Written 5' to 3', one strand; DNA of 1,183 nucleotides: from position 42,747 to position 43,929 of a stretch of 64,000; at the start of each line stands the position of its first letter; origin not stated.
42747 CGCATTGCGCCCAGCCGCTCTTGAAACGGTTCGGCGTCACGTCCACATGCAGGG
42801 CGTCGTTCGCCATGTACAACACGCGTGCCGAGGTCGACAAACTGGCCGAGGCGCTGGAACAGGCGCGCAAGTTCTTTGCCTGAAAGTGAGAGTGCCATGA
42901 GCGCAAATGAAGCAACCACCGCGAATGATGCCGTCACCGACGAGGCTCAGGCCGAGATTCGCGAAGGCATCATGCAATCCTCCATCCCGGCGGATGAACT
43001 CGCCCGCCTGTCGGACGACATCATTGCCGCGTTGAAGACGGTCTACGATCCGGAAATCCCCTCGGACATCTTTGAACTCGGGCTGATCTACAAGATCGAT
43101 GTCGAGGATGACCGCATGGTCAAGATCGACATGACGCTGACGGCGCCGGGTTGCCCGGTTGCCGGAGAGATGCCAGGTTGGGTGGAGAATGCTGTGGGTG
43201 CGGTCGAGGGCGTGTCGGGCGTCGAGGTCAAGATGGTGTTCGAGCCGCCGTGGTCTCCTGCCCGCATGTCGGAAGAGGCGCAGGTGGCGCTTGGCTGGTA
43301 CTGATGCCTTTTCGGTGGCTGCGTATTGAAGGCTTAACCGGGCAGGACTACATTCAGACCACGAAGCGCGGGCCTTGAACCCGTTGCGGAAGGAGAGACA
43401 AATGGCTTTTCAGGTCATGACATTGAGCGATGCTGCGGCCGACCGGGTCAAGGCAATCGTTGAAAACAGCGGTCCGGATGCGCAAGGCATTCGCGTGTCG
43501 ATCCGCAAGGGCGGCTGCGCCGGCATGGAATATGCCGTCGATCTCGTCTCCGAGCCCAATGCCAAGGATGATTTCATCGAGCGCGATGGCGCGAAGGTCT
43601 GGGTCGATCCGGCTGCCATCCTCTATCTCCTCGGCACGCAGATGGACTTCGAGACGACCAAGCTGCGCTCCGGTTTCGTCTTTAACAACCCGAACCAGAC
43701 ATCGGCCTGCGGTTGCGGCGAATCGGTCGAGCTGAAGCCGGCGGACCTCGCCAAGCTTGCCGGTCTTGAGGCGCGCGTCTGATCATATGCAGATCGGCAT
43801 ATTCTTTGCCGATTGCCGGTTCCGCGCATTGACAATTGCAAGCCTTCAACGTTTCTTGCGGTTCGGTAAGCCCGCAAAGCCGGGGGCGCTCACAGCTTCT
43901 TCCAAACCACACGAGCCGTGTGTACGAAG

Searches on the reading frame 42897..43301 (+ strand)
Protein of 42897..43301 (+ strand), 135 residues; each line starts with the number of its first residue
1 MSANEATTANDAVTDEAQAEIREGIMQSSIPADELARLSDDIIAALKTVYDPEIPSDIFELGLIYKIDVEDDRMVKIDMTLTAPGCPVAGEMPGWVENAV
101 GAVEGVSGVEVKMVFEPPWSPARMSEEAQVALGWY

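Call 77: search_protein_families(library=ncbifam, proteins=[window:42897-43301:+], max_evalue=1e-10)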
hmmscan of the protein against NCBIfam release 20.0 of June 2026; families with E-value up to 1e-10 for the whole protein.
window:42897-43301:+ (135 aa): 4 families
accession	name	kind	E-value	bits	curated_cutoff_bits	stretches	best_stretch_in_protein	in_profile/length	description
TIGR02945.1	SUF_assoc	equivalog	1.6e-45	153.5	143.4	1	38-134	2-98/99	SUF system Fe-S cluster assembly protein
TIGR03406.1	FeS_long_SufT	hypoth_equivalog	1.2e-31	109.9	202.6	1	30-134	65-174/174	putative Fe-S cluster assembly protein SufT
NF041868.1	paad_haloarch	equivalog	4.1e-21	75.4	180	1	24-128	11-116/127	1,2-phenylacetyl-CoA epoxidase subunit PaaD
TIGR02159.1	PA_CoA_Oxy4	equivalog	4.4e-13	49.8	108.15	1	49-132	1-83/146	1,2-phenylacetyl-CoA epoxidase subunit PaaD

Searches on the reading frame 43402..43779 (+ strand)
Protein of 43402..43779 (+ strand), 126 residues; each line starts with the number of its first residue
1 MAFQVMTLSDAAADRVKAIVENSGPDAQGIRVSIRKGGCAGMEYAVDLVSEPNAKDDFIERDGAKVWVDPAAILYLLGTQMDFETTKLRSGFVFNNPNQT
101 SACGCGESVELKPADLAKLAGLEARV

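Call 77: search_protein_families(library=ncbifam, proteins=[window:43402-43779:+], max_evalue=1e-10)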
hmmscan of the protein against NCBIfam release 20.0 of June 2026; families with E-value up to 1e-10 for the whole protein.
window:43402-43779:+ (126 aa): 6 families
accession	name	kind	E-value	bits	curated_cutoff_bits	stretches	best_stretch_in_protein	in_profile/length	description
TIGR01997.1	sufA_proteo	equivalog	2.6e-48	162.6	136.2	1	4-111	1-107/107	Fe-S cluster assembly scaffold SufA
TIGR00049.1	TIGR00049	subfamily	6.2e-33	113.2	58.8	1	7-109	2-104/106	iron-sulfur cluster assembly accessory protein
TIGR02011.1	IscA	equivalog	8.1e-28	96.7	150.6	1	6-109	1-103/105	iron-sulfur cluster assembly protein IscA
NF007049.0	PRK09502.1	equivalog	9.8e-28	96.4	181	1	6-110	3-106/107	iron-sulfur cluster assembly protein IscA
NF007050.0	PRK09504.1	equivalog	1.3e-25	89.9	161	1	2-109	14-120/122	Fe-S cluster assembly scaffold SufA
NF010147.0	PRK13623.1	equivalog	2.5e-23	82.4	117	1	5-109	9-113/115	iron-sulfur cluster insertion protein ErpA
